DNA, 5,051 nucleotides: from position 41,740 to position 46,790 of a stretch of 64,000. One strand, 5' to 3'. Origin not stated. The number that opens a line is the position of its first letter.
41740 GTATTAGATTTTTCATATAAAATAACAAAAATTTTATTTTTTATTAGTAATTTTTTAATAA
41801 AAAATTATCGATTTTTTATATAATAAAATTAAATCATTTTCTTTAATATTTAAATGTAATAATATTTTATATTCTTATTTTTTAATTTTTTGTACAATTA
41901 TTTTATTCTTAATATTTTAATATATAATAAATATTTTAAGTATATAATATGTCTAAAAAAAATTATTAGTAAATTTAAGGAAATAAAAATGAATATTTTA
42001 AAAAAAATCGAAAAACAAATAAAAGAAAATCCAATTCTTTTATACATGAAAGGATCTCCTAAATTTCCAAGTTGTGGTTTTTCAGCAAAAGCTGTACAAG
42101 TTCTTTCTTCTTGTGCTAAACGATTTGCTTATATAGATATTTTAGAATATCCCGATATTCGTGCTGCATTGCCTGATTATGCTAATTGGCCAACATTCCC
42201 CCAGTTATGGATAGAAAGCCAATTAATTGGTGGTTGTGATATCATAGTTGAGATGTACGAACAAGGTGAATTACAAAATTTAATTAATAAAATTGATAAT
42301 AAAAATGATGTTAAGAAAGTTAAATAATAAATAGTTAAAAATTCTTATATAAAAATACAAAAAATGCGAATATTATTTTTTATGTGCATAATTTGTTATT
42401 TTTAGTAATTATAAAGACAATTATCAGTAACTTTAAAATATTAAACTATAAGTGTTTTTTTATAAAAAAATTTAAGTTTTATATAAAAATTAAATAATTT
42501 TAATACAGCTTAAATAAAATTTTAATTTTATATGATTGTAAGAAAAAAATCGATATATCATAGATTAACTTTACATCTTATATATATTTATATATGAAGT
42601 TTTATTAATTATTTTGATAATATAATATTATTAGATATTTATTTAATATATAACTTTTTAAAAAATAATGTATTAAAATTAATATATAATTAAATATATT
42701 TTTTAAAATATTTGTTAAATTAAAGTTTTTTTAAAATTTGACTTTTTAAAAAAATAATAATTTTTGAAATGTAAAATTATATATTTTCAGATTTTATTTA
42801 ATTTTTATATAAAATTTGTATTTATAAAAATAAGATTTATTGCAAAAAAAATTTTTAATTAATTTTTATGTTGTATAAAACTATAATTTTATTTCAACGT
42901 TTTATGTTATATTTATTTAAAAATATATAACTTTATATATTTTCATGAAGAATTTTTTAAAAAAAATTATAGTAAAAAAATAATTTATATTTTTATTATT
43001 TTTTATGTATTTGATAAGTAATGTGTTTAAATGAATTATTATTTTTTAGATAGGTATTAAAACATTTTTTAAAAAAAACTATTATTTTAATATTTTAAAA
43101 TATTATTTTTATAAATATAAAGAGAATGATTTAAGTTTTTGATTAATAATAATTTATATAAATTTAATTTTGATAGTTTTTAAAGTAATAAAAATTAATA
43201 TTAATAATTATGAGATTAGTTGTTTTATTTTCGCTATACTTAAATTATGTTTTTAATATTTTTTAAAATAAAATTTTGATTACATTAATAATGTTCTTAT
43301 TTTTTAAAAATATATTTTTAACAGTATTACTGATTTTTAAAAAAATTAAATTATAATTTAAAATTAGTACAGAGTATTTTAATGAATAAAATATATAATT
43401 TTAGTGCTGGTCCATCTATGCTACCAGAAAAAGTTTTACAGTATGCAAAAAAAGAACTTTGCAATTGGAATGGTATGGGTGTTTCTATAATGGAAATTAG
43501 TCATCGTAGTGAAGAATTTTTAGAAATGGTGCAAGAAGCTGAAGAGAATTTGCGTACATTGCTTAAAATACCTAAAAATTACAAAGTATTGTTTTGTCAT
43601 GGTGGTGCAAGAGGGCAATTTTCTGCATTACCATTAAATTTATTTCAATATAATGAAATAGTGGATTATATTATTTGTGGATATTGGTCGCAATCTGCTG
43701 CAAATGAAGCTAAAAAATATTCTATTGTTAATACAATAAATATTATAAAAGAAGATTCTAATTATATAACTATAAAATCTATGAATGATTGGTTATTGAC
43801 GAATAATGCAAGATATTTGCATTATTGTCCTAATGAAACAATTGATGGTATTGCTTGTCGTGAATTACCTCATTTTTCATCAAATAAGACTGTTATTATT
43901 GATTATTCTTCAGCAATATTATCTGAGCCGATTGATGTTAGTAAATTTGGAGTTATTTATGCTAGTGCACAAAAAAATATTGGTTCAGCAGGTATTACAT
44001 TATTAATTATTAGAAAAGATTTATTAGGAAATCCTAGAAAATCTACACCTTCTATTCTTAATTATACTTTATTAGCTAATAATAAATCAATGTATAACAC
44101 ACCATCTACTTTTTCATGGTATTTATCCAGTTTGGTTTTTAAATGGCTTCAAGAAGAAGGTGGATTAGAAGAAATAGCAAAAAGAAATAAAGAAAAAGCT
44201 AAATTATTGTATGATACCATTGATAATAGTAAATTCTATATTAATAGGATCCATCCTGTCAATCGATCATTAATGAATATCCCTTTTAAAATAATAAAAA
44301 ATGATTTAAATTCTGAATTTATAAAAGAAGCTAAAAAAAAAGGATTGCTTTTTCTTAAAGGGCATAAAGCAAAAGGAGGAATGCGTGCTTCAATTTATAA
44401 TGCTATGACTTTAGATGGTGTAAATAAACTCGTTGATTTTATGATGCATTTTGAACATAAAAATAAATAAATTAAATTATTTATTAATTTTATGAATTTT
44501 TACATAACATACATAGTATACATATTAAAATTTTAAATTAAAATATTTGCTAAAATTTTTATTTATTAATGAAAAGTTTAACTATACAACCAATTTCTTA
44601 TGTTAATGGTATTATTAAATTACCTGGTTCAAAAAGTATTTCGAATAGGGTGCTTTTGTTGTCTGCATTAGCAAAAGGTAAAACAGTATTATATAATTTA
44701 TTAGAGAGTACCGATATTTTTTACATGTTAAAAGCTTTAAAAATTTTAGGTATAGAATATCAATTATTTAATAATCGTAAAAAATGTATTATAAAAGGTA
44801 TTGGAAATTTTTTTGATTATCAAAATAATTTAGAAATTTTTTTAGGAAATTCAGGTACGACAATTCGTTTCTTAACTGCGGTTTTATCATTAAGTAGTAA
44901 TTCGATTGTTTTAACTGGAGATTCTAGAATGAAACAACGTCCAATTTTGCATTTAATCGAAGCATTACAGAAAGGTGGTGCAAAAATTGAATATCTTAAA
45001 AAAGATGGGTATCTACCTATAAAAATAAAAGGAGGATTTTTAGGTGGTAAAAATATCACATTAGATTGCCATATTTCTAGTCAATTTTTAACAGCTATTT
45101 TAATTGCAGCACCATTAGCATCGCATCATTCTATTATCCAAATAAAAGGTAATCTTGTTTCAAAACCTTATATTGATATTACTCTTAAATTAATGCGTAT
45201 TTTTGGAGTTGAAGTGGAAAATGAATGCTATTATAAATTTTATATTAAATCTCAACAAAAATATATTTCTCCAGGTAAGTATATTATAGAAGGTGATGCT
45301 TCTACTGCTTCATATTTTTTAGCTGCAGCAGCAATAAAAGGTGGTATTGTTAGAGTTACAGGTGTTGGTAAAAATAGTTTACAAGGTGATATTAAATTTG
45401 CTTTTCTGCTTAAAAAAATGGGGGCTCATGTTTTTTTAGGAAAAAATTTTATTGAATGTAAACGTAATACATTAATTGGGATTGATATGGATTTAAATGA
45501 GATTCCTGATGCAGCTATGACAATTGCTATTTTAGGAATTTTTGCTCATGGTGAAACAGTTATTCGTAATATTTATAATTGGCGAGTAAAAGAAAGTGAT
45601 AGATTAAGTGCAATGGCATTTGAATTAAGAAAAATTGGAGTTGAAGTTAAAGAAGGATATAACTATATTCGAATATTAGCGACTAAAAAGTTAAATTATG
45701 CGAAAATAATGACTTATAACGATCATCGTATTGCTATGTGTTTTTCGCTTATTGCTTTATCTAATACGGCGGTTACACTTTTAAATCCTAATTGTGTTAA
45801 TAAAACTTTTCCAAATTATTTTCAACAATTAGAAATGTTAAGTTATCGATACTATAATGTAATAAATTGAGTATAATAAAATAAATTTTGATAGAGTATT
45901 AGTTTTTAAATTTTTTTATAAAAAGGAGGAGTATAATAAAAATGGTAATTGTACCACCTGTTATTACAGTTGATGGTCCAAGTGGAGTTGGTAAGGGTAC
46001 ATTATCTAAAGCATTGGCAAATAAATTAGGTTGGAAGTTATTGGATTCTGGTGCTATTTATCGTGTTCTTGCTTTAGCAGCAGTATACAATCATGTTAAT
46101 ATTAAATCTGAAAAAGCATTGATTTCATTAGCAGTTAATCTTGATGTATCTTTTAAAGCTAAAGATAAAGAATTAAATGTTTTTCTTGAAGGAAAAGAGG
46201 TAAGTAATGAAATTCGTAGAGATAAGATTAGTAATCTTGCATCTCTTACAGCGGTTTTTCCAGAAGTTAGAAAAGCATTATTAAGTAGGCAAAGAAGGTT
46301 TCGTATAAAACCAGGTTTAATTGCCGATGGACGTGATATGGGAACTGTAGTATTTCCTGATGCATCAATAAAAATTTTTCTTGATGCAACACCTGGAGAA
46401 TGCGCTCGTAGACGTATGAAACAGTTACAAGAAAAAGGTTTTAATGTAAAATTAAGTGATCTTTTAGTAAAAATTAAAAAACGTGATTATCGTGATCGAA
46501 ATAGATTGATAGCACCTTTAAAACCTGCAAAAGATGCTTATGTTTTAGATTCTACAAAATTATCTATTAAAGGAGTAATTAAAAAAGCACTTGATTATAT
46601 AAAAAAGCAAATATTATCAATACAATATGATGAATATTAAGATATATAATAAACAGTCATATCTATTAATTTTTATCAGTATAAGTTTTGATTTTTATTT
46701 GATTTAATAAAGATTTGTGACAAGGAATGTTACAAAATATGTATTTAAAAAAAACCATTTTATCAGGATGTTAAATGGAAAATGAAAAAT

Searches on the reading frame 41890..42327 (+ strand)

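Call 50: search_protein_families(library=ncbifam, proteins=[window:41890-42327:+], max_evalue=0.00001)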
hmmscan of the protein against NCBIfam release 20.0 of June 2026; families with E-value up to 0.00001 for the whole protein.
window:41890-42327:+ (145 aa): 5 families
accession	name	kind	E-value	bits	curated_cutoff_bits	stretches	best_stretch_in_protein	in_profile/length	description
NF008086.0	PRK10824.1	equivalog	3.3e-55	184.9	205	1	35-140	3-108/115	Grx4 family monothiol glutaredoxin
TIGR00365.1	TIGR00365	equivalog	4.9e-44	148.5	117.1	1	37-133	2-98/99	Grx4 family monothiol glutaredoxin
TIGR02181.1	GRX_bact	equivalog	1.1e-10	41.6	90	1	60-131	7-79/80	glutaredoxin 3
TIGR02180.1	GRX_euk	equivalog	1.3e-08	34.9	87.25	1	61-131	8-83/84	glutaredoxin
NF007923.0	PRK10638.1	equivalog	3.1e-06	27.2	129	1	61-132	11-82/83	glutaredoxin 3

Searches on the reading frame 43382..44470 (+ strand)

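Call 50: search_protein_families(library=ncbifam, proteins=[window:43382-44470:+], max_evalue=0.00001)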
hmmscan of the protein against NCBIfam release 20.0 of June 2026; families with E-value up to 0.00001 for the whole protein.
window:43382-44470:+ (362 aa): 7 families
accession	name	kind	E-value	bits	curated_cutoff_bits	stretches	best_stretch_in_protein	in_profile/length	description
NF003764.0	PRK05355.1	equivalog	1.8e-156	520.6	253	1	1-361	1-356/357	3-phosphoserine/phosphohydroxythreonine transaminase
TIGR01364.1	serC_1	equivalog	2e-149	497.3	443.6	1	4-360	1-357/358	phosphoserine transaminase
NF009112.0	PRK12462.1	equivalog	2.6e-96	322.6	563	1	5-361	7-364/365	phosphoserine transaminase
TIGR01366.1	serC_3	equivalog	4e-16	59.2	401.65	1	30-286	23-283/361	phosphoserine transaminase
NF002841.0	PRK03080.1-2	equivalog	2.6e-11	43.1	477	1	28-312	28-321/389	phosphoserine transaminase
TIGR03301.1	PhnW-AepZ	equivalog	1.3e-09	38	360.8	1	37-282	20-277/355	2-aminoethylphosphonate aminotransferase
TIGR01365.1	serC_2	equivalog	3.6e-08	32.9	448.2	1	35-310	26-310/374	phosphoserine transaminase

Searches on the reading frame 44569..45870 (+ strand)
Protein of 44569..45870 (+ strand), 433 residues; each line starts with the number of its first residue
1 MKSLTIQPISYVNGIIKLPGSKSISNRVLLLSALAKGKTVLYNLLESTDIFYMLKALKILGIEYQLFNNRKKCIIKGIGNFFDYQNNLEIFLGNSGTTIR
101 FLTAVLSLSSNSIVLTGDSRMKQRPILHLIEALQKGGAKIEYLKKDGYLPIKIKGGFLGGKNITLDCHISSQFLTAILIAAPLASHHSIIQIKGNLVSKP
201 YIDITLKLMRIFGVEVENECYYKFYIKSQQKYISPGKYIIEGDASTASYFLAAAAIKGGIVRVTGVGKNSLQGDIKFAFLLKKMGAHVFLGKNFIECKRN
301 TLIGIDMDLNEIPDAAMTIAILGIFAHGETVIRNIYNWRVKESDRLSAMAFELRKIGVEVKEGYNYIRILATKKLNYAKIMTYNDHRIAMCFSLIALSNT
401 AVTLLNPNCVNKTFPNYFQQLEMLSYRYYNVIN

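Call 50: search_protein_families(library=ncbifam, proteins=[window:44569-45870:+], max_evalue=0.00001)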
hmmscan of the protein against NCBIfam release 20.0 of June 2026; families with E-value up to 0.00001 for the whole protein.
window:44569-45870:+ (433 aa): 6 families
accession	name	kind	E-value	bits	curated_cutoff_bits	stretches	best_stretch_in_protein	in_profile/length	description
NF008816.0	PRK11860.1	equivalog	5.9e-147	490.6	943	1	4-424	7-435/662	bifunctional 3-phosphoshikimate 1-carboxyvinyltransferase/cytidylate kinase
TIGR01356.1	aroA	equivalog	1.3e-134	449.2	287.25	1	14-424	1-412/415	3-phosphoshikimate 1-carboxyvinyltransferase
NF011381.1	PRK14806.1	equivalog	1.7e-53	182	902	1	3-419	303-721/733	bifunctional prephenate dehydrogenase/3-phosphoshikimate 1-carboxyvinyltransferase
NF006873.0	PRK09369.1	subfamily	1e-23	83.7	297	1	1-272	1-262/419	UDP-N-acetylglucosamine 1-carboxyvinyltransferase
TIGR01072.1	murA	equivalog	1.1e-22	80.4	392.7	1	1-272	1-261/416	UDP-N-acetylglucosamine 1-carboxyvinyltransferase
NF009470.0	PRK12830.1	equivalog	1.1e-12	47.4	552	1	1-424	1-408/417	UDP-N-acetylglucosamine 1-carboxyvinyltransferase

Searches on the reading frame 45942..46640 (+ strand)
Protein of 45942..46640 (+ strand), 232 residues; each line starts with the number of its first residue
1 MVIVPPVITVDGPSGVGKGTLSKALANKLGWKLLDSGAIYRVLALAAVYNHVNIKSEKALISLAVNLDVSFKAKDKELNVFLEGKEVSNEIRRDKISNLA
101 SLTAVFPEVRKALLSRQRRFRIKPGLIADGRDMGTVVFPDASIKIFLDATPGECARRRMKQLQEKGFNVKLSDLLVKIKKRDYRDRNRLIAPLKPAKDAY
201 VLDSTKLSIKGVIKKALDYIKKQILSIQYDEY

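Call 50: search_protein_families(library=ncbifam, proteins=[window:45942-46640:+], max_evalue=0.00001)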
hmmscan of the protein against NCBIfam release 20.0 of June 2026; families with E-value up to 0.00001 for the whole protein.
window:45942-46640:+ (232 aa): 5 families
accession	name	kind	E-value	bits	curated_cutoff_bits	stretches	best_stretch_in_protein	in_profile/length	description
TIGR00017.1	cmk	equivalog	1e-80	270.5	135.55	1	6-219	3-216/217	(d)CMP kinase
NF008816.0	PRK11860.1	equivalog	6.3e-74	249.3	943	1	6-223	444-657/662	bifunctional 3-phosphoshikimate 1-carboxyvinyltransferase/cytidylate kinase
NF010004.0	PRK13477.1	equivalog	8.9e-62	209.1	524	1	6-224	286-507/514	bifunctional pantoate--beta-alanine ligase/(d)CMP kinase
NF007071.0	PRK09518.1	equivalog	1.5e-39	136.1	953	1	7-232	6-237/706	bifunctional cytidylate kinase/GTPase Der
TIGR02173.1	cyt_kin_arch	equivalog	4.9e-07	29.9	102.1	0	7-85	2-80/169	(d)CMP kinase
